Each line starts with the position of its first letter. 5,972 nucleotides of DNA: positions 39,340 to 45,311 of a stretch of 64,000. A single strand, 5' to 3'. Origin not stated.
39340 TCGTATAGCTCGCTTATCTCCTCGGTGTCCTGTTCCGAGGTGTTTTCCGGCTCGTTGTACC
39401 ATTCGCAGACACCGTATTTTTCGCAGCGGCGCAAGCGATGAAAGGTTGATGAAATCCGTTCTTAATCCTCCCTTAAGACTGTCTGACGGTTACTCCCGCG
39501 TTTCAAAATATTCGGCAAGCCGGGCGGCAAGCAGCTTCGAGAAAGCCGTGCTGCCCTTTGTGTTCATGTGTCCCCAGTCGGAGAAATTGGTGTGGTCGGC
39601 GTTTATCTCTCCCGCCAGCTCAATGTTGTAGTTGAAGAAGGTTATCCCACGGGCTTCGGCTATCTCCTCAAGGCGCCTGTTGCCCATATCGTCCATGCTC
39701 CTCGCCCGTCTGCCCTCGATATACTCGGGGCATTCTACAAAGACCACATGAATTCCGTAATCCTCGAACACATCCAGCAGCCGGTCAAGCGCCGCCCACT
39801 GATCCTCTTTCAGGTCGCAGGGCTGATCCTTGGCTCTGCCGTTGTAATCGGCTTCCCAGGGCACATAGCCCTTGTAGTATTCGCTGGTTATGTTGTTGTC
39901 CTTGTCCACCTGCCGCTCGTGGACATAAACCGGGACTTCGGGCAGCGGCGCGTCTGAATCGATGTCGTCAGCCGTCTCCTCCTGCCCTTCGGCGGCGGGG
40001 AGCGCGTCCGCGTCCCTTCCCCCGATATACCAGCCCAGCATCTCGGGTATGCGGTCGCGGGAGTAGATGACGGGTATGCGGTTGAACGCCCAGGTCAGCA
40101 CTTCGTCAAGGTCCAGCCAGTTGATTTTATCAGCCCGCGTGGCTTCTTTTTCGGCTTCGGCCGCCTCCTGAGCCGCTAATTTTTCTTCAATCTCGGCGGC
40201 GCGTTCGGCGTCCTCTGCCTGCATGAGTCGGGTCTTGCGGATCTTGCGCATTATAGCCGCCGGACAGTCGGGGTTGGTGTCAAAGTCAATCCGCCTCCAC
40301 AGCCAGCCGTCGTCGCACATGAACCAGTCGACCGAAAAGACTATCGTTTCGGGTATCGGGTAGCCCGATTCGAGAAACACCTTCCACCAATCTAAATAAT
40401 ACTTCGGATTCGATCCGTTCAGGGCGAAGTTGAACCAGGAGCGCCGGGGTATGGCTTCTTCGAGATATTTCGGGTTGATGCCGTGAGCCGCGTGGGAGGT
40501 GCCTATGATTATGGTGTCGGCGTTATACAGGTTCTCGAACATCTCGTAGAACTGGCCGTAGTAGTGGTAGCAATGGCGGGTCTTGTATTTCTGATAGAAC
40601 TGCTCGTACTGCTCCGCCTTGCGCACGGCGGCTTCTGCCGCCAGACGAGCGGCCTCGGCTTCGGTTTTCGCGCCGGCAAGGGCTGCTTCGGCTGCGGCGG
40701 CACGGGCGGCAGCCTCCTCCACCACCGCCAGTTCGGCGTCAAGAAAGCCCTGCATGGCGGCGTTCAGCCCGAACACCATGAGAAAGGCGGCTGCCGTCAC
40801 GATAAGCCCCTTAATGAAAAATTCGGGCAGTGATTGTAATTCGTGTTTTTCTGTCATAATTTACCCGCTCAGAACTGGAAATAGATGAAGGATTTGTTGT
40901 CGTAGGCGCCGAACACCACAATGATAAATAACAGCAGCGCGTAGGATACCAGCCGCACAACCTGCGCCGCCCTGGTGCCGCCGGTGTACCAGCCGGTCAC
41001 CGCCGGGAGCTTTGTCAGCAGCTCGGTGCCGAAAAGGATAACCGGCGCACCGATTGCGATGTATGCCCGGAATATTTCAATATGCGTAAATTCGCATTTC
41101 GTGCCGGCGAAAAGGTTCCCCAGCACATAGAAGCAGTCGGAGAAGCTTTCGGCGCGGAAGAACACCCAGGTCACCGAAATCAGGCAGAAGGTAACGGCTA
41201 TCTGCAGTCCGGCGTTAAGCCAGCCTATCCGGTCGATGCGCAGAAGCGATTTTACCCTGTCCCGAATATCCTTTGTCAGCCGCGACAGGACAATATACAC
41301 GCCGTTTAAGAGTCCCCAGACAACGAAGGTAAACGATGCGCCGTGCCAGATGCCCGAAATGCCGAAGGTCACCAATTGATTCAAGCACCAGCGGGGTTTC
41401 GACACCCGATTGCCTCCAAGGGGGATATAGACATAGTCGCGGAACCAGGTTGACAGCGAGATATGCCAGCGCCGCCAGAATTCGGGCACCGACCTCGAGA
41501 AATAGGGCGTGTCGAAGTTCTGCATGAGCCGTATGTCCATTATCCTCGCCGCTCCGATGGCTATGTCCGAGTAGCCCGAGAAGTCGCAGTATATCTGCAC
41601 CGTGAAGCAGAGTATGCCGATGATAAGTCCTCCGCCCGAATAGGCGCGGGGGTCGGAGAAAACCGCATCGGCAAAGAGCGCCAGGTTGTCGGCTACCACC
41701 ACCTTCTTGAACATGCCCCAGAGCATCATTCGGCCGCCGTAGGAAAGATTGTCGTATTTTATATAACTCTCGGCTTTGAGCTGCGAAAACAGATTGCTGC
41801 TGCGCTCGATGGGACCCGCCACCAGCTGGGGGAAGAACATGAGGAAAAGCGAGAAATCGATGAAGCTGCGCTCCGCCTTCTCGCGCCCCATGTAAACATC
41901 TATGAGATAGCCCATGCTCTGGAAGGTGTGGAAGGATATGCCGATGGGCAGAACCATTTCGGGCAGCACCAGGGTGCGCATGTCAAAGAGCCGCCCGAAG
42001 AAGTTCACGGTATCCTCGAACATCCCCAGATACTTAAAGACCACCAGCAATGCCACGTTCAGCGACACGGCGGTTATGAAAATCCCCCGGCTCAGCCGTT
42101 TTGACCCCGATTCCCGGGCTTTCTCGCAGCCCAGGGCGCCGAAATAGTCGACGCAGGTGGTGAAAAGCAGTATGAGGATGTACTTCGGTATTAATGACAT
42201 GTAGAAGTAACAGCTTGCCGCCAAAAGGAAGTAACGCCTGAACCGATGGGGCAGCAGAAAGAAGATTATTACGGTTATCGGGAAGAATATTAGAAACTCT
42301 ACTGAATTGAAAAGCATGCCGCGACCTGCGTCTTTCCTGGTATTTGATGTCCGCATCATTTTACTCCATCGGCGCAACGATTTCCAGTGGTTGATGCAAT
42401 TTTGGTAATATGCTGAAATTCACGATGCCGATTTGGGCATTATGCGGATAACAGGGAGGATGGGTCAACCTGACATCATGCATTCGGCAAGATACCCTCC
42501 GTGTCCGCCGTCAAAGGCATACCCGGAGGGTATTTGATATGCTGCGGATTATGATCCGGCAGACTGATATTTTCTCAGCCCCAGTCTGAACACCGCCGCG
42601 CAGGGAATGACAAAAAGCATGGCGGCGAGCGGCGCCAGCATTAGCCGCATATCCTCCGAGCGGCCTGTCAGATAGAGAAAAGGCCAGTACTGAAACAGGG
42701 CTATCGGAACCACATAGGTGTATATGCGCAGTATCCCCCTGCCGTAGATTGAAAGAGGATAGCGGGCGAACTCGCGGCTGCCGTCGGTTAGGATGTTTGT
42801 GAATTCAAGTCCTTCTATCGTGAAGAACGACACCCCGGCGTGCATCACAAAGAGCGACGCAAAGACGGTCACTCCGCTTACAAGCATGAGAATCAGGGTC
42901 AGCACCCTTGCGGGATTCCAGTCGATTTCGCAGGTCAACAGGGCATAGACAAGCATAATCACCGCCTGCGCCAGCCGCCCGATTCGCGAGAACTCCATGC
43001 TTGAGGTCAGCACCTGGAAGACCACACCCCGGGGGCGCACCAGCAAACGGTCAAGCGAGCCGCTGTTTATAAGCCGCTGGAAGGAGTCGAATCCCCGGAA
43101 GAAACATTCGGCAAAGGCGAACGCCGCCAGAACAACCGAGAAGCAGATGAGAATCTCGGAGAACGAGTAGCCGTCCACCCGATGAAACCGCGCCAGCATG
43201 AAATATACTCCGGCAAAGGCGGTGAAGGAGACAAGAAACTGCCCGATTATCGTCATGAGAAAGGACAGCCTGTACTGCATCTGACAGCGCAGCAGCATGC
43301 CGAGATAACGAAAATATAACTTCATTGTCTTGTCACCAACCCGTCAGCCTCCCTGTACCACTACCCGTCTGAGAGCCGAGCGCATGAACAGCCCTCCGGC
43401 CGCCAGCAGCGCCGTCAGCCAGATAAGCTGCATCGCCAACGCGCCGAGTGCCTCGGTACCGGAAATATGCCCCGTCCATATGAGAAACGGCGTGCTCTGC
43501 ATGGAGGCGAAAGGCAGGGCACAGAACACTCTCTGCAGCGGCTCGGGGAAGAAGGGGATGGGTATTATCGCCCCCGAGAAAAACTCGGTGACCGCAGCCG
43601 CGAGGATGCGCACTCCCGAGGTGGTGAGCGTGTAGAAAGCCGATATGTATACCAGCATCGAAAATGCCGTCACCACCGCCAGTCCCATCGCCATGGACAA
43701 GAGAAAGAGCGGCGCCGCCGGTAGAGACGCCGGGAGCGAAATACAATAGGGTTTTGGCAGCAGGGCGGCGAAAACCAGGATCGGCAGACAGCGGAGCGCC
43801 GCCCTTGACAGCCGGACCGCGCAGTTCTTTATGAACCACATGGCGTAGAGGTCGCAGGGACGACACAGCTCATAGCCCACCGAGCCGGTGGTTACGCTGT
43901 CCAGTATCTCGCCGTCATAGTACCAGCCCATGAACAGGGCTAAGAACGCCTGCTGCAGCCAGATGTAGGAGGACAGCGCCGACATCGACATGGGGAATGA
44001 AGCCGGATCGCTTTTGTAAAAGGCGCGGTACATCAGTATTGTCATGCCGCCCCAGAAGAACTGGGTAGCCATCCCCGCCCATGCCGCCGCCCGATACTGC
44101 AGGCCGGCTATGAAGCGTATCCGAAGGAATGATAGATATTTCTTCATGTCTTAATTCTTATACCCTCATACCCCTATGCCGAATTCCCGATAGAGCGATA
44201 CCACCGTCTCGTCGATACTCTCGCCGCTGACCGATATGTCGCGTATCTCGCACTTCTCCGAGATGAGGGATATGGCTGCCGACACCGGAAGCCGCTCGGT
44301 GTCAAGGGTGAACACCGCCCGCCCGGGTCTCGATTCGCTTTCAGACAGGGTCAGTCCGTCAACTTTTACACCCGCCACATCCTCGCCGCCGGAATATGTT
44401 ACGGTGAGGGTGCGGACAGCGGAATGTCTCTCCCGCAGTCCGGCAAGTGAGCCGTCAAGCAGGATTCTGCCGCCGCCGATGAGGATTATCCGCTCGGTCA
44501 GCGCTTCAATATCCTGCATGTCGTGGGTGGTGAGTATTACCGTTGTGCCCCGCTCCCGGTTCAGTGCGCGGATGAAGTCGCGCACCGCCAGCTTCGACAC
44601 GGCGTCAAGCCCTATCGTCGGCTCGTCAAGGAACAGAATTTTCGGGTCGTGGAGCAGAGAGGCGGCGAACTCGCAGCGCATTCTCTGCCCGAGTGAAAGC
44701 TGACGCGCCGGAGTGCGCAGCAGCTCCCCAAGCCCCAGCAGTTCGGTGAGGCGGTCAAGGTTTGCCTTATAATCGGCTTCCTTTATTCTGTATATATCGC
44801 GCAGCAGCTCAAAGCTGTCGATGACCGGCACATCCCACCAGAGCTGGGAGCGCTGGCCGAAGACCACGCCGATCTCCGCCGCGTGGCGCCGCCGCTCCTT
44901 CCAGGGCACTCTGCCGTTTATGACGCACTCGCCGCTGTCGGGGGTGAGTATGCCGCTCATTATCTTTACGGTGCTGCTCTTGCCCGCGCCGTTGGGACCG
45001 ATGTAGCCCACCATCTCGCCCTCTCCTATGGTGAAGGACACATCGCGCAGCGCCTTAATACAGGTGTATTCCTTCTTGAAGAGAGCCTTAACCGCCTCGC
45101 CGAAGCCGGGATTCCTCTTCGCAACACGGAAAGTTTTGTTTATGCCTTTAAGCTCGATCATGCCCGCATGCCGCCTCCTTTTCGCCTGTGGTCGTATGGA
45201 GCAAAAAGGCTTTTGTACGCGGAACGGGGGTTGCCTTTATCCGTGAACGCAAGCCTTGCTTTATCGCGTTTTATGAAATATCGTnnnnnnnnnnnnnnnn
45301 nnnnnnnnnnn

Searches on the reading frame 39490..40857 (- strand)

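Call 18: search_protein_families(library=pfam, proteins=[window:39490-40857:-], max_evalue=0.001)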
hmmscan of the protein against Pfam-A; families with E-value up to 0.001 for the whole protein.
window:39490-40857:- (455 aa): 1 family
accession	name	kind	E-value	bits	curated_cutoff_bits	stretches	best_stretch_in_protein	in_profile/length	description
PF07611.17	DUF1574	-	0.00047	20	29.1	0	116-183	66-131/342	Protein of unknown function (DUF1574)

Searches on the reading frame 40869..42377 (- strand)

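Call 18: search_protein_families(library=pfam, proteins=[window:40869-42377:-], max_evalue=0.001)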
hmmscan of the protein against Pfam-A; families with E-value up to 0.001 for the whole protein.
window:40869-42377:- (502 aa): 2 families
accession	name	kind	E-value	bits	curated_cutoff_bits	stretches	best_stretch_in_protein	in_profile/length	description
PF03062.24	MBOAT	-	7.5e-28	98.2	27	1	171-374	80-303/337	MBOAT, membrane-bound O-acyltransferase family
PF13813.11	MBOAT_2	-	7.6e-06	26.6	25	1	287-349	4-68/85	Membrane bound O-acyl transferase family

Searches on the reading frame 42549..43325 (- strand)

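Call 18: search_protein_families(library=pfam, proteins=[window:42549-43325:-], max_evalue=0.001)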
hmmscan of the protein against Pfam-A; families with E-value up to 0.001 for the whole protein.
window:42549-43325:- (258 aa): 1 family
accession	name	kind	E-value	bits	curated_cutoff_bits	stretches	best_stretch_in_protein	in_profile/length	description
PF06182.17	ABC2_membrane_6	-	1e-41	143.6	22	1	31-257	2-229/229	ABC-2 family transporter protein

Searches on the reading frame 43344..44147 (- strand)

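Call 18: search_protein_families(library=pfam, proteins=[window:43344-44147:-], max_evalue=0.001)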
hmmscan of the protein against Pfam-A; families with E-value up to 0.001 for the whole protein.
window:43344-44147:- (267 aa): 1 family
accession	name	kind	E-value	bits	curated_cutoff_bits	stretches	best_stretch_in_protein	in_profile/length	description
PF06182.17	ABC2_membrane_6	-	1.7e-09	38.2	22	1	80-265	53-228/229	ABC-2 family transporter protein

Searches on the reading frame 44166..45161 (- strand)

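Call 18: search_protein_families(library=pfam, proteins=[window:44166-45161:-], max_evalue=0.001)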
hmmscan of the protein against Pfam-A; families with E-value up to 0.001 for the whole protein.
window:44166-45161:- (331 aa): 2 families
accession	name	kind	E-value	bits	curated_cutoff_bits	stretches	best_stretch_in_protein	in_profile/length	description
PF00005.33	ABC_tran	-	1.4e-26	94.2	25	1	38-182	1-136/137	ABC transporter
PF13304.12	AAA_21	-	2.8e-12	47.8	27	1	143-214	226-299/304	AAA domain, putative AbiEii toxin, Type IV TA system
